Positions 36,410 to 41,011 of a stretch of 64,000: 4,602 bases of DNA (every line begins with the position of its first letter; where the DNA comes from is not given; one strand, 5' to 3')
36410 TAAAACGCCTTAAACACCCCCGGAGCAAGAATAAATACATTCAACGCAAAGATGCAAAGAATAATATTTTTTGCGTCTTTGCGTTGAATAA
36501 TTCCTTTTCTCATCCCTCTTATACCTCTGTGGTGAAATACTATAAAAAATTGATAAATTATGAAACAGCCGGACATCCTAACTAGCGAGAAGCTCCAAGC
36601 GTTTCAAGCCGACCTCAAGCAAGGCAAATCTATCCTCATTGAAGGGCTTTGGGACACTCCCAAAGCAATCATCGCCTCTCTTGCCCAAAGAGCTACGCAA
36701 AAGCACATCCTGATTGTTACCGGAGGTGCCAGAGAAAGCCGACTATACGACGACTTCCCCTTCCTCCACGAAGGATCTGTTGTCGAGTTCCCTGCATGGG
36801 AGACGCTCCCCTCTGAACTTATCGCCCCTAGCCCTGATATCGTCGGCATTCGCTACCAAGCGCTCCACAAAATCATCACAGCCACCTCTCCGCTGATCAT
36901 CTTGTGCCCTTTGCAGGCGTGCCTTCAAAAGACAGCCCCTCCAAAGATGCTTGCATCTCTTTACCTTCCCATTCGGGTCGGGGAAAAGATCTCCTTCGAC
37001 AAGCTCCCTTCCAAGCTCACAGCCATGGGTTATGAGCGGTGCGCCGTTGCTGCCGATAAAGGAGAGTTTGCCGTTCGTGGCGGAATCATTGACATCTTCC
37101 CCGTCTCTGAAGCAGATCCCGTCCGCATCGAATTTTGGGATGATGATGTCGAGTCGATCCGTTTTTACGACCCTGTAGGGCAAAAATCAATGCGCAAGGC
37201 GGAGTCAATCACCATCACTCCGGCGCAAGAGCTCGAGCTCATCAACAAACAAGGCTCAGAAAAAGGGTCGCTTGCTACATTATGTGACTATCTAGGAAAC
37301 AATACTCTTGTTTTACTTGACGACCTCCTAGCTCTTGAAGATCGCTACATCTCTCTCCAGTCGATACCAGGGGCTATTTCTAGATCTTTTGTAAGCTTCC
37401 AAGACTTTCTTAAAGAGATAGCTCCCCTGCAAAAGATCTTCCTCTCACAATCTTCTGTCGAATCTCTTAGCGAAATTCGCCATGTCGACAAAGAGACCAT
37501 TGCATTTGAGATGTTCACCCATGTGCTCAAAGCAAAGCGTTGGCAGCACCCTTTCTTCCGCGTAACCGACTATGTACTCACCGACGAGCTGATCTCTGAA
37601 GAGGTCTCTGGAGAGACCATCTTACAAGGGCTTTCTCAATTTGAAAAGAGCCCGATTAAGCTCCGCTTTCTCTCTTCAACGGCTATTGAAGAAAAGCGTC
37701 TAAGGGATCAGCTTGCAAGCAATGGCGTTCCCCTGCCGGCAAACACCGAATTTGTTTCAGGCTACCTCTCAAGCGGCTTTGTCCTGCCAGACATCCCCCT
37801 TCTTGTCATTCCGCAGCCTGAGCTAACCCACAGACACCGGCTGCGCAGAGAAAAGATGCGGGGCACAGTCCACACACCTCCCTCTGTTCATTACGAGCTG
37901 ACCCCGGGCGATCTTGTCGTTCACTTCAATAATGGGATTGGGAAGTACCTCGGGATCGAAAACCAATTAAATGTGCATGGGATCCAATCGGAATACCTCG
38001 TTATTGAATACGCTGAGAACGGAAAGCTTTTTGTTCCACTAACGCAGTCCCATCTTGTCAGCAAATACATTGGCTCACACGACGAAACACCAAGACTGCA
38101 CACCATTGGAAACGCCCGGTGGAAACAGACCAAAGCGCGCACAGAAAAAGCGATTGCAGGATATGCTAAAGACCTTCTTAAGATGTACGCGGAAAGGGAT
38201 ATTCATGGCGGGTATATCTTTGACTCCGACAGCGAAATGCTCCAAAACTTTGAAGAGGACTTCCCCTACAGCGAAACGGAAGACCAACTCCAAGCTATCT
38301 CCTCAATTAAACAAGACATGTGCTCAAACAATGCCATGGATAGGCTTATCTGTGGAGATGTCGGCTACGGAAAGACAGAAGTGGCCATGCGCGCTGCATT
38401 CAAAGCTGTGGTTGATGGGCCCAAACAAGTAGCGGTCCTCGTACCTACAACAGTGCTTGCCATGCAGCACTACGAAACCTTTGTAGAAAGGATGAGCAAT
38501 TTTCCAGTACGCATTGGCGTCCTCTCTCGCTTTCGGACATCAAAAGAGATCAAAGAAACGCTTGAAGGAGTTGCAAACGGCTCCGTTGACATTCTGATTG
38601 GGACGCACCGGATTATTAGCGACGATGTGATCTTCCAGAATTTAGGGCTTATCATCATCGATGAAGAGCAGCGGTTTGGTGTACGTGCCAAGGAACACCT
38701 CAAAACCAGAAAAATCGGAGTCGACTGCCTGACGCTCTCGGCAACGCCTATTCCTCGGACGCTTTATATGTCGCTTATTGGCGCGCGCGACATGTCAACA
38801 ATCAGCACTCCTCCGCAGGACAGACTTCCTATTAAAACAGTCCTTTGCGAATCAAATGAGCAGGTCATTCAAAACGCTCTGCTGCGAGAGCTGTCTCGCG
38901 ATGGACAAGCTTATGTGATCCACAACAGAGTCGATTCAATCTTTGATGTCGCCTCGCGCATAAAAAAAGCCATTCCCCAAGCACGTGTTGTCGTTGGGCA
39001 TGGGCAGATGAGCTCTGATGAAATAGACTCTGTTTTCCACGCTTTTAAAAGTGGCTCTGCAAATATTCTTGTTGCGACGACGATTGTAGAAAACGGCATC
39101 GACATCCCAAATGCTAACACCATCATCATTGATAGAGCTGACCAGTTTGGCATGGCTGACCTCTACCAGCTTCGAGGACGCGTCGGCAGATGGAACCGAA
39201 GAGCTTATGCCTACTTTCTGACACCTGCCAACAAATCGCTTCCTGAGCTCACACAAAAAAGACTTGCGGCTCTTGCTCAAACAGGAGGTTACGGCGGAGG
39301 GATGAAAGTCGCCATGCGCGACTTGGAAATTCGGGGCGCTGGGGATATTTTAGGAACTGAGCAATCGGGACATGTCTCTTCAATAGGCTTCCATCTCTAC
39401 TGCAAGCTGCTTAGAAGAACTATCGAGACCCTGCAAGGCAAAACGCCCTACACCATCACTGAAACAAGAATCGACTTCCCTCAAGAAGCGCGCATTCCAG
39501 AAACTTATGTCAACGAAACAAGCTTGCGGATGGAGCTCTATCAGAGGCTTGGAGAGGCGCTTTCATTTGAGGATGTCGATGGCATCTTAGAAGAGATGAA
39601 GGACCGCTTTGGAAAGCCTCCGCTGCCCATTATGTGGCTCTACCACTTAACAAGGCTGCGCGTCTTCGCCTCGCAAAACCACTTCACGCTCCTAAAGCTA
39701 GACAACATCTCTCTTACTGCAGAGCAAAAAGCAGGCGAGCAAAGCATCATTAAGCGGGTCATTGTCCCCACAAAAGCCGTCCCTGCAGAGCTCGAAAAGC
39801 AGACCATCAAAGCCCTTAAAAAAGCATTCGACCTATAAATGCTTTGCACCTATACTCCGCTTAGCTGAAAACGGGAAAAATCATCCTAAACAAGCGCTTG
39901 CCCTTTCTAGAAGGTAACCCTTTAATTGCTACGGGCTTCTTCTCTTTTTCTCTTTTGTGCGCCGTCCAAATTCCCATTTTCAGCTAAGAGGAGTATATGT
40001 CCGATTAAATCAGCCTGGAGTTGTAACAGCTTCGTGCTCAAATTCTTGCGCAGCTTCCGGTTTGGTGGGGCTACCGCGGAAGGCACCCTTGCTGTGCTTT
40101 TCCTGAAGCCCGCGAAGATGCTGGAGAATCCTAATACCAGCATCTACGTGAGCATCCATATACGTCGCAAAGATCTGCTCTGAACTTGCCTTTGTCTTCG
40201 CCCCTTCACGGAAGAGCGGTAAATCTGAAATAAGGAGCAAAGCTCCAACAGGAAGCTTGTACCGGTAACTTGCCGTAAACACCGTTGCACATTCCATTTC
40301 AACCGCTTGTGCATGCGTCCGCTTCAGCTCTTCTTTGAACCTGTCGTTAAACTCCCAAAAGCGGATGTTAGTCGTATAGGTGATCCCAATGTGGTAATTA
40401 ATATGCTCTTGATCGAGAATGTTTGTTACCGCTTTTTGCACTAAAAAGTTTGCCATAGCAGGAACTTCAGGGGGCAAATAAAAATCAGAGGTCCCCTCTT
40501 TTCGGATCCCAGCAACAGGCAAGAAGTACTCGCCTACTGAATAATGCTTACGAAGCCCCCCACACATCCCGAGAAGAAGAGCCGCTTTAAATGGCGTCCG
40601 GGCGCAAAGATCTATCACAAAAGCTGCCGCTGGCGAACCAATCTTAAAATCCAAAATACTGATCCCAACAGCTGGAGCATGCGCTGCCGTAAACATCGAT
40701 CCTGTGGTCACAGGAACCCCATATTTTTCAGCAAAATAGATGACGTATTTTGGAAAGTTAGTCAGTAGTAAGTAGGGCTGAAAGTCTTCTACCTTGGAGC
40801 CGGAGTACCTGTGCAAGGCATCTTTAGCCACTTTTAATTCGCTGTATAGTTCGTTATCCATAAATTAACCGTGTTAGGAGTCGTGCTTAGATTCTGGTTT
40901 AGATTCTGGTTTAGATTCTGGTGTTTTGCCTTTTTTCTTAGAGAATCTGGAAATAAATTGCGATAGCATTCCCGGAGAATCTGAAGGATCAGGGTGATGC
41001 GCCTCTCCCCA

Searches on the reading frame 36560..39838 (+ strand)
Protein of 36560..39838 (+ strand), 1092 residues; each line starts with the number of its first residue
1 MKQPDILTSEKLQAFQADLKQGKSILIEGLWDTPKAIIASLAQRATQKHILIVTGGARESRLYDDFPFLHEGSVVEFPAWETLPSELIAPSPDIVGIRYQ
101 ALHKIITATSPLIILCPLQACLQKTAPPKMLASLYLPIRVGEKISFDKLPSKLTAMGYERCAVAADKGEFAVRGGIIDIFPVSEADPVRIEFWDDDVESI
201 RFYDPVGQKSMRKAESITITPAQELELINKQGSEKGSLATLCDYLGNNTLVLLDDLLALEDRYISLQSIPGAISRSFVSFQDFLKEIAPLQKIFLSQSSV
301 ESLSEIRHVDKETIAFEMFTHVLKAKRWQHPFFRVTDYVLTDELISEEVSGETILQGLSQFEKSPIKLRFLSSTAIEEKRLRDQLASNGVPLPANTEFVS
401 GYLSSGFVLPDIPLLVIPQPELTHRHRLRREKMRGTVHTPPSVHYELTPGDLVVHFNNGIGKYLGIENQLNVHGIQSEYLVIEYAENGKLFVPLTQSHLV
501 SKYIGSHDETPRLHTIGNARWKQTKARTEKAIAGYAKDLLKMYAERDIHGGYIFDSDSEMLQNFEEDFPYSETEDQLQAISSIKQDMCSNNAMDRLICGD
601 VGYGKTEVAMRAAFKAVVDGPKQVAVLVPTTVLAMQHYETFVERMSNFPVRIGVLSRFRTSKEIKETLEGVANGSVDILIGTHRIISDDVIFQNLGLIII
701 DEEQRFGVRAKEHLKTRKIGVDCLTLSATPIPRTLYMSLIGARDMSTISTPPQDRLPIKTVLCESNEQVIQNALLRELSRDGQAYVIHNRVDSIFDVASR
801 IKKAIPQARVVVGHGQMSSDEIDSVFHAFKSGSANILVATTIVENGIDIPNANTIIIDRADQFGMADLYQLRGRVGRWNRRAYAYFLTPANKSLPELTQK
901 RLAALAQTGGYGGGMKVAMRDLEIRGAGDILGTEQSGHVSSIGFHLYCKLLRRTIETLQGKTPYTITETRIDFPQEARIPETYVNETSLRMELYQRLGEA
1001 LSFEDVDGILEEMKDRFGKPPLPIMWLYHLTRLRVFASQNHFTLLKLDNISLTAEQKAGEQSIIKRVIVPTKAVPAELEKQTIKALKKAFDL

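Call 50: search_protein_families(library=pfam, proteins=[window:36560-39838:+], max_evalue=0.00001)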
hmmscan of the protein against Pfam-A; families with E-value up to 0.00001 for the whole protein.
window:36560-39838:+ (1092 aa): 7 families
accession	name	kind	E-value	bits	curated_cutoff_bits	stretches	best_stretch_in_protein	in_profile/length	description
PF17757.6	UvrB_inter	-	1.5e-27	95.9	22.9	1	136-224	1-90/91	UvrB interaction domain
PF00270.35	DEAD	-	1.8e-26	93.3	26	1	573-735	1-164/167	DEAD/DEAH box helicase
PF00271.37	Helicase_C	-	8.3e-22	78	23.5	1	774-879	10-110/110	Helicase conserved C-terminal domain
PF02559.22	CarD_TRCF_RID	-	1.7e-18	66.8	23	1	447-504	1-57/57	CarD-like/TRCF RID domain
PF03461.20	TRCF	-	3.3e-17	63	25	1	976-1055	4-83/95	TRCF domain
PF04851.21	ResIII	-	2.4e-06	28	22.5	1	574-730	6-162/164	Type III restriction enzyme, res subunit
PF22590.2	Cas3-like_C_2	-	2.6e-06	28.1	27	1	782-879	3-105/106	CRISPR-associated nuclease/helicase Cas3, C-terminal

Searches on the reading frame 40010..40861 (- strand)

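Call 50: search_protein_families(library=pfam, proteins=[window:40010-40861:-], max_evalue=0.00001)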
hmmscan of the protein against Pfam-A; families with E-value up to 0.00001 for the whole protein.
window:40010-40861:- (283 aa): 1 family
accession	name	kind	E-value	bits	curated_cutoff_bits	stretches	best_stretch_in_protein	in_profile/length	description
PF01048.26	PNP_UDP_1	-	2e-22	80.2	25.1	1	63-222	40-207/233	Phosphorylase superfamily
